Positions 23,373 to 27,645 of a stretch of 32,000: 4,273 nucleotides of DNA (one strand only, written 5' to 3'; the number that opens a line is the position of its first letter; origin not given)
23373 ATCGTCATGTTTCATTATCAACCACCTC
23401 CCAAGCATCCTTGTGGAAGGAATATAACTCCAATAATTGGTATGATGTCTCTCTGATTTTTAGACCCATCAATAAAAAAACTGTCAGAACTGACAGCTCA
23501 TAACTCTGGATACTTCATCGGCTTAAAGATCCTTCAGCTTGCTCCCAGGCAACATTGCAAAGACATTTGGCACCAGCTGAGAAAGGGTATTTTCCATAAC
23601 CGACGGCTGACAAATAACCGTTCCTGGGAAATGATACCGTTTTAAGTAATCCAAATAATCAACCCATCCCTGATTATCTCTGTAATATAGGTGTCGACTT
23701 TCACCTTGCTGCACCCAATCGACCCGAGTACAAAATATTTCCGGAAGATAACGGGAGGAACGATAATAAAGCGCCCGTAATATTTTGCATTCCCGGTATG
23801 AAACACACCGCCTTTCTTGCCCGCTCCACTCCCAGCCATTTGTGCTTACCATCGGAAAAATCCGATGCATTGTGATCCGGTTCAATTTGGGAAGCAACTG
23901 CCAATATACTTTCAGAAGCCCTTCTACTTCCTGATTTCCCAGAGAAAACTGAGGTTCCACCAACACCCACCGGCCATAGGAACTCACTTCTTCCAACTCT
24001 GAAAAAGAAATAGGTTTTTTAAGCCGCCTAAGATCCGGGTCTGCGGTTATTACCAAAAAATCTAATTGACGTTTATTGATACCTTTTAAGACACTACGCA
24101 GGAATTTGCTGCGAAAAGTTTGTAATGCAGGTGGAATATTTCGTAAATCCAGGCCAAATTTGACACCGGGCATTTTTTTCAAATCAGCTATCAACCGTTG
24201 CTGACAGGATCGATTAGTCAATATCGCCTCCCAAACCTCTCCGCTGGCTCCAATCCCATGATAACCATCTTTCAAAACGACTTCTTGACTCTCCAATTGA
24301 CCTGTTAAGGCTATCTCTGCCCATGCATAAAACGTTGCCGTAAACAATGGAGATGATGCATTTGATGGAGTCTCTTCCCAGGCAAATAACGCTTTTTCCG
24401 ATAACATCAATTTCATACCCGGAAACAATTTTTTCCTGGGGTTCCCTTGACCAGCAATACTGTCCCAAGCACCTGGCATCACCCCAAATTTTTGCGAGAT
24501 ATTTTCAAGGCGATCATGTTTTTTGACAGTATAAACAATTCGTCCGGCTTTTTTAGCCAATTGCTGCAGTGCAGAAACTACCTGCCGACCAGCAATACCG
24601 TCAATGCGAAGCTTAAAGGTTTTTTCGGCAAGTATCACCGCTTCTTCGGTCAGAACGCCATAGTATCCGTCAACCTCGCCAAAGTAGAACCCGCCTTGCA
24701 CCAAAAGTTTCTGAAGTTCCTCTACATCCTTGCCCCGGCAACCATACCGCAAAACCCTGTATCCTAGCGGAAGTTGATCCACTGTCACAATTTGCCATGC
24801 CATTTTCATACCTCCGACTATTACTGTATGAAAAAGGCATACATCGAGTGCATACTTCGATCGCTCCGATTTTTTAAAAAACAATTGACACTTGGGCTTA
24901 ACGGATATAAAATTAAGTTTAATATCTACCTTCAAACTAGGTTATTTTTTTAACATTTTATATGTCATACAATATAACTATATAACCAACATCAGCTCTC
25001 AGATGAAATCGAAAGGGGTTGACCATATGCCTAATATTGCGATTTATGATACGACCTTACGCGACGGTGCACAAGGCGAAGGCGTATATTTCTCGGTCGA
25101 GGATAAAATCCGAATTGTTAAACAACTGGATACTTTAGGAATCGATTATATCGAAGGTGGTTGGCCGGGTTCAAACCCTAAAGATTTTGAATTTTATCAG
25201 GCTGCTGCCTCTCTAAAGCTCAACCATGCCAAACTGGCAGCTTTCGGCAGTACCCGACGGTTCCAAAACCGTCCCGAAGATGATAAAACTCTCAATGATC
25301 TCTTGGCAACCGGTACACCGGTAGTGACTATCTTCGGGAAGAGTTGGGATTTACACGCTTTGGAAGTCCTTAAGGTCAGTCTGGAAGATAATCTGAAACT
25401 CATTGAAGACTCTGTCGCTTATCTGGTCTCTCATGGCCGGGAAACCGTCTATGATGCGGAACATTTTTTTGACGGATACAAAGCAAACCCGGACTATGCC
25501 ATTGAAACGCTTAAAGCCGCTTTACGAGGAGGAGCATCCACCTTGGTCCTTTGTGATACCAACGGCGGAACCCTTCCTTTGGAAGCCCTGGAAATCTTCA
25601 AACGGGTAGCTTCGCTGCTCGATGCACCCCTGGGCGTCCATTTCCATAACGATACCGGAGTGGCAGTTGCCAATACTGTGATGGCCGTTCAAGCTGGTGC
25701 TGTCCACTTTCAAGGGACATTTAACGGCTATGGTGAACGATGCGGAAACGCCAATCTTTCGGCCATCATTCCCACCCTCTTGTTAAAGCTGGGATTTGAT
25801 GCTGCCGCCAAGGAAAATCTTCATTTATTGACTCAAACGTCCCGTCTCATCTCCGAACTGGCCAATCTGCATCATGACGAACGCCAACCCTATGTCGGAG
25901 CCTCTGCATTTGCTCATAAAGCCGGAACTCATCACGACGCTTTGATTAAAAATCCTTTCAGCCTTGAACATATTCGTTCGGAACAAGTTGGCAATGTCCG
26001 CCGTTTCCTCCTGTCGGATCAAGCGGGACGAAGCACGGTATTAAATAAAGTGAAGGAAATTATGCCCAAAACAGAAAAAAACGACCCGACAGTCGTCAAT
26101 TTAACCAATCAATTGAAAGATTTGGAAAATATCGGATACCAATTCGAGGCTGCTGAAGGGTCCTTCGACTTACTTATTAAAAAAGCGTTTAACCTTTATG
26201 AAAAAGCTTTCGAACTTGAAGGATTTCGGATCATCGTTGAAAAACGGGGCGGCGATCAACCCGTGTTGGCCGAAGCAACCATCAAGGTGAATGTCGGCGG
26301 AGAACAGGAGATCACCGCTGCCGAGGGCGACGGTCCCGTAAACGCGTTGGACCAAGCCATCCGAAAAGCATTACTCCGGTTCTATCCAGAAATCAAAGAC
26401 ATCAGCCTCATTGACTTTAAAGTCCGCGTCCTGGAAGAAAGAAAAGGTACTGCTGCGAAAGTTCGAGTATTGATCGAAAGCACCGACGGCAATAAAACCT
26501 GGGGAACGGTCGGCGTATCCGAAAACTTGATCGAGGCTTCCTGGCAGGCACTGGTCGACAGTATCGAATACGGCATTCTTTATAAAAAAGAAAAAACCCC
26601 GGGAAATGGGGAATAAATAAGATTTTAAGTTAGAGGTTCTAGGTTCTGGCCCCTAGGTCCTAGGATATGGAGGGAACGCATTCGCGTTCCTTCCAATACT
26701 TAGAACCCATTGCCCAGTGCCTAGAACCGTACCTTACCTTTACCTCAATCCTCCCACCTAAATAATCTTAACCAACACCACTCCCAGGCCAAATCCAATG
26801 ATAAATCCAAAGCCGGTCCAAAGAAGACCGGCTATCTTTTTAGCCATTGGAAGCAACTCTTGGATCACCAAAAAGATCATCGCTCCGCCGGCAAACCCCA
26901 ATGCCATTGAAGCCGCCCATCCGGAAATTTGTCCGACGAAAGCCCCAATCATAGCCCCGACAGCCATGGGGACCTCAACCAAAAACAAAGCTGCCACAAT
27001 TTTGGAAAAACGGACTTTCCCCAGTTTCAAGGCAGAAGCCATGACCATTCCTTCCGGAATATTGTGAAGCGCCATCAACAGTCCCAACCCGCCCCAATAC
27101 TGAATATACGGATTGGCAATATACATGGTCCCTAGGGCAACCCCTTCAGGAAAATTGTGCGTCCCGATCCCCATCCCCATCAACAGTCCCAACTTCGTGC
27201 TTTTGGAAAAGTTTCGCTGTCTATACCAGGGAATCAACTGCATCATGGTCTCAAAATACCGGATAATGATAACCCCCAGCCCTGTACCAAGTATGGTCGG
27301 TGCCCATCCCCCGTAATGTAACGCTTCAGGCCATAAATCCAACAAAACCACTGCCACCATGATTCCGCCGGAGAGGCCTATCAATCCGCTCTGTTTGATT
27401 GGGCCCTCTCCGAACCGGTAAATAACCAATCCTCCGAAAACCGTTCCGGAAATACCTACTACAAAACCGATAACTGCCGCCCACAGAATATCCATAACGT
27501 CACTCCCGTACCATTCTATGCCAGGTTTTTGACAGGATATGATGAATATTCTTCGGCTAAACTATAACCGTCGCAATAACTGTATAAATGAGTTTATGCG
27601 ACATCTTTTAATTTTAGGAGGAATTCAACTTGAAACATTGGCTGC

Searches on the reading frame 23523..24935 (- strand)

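Call 3: search_protein_families(library=pfam, proteins=[window:23523-24935:-], max_evalue=0.1)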
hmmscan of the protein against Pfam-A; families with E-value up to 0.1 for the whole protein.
window:23523-24935:- (470 aa): 1 family
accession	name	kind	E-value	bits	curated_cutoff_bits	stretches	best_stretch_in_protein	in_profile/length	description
PF01471.23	PG_binding_1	-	1.7e-12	47.8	23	1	67-123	1-57/57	Putative peptidoglycan binding domain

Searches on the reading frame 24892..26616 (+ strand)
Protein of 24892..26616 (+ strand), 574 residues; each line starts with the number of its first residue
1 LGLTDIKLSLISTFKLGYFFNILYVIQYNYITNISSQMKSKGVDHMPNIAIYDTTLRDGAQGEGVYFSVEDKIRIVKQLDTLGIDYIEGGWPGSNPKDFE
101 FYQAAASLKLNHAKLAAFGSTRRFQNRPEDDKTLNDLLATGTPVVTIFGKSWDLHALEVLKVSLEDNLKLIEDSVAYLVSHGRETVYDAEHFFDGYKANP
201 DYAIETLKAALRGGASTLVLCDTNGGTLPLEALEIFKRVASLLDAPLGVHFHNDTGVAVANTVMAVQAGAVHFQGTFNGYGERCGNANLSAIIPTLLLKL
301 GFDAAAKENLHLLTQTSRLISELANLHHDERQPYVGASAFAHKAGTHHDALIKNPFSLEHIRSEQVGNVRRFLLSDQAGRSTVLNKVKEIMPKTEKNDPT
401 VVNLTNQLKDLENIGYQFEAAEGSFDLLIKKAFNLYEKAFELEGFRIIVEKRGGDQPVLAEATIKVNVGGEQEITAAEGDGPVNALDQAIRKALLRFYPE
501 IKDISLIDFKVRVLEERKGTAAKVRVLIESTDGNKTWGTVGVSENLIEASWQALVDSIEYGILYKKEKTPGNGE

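Call 8: search_protein_families(library=pfam, proteins=[window:24892-26616:+], max_evalue=0.001)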
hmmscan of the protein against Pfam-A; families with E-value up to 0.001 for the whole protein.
window:24892-26616:+ (574 aa): 3 families
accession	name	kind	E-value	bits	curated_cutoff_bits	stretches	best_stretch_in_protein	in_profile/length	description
PF00682.25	HMGL-like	-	4.1e-47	161.2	29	1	49-320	2-260/260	HMGL-like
PF08502.15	LeuA_dimer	-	6.6e-27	94.4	24.9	1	421-560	3-129/131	LeuA allosteric (dimerisation) domain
PF22617.1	HCS_D2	-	3.4e-11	43.8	27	1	335-412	2-78/82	Homocitrate synthase post-HMGL domain-like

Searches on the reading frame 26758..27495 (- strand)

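Call 8: search_protein_families(library=pfam, proteins=[window:26758-27495:-], max_evalue=0.001)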
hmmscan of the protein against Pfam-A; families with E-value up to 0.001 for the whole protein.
window:26758-27495:- (245 aa): 1 family
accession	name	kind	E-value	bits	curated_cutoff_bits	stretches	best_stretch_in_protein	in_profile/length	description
PF02535.28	Zip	-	1.6e-09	37.9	35.1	1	99-237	174-318/323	ZIP Zinc transporter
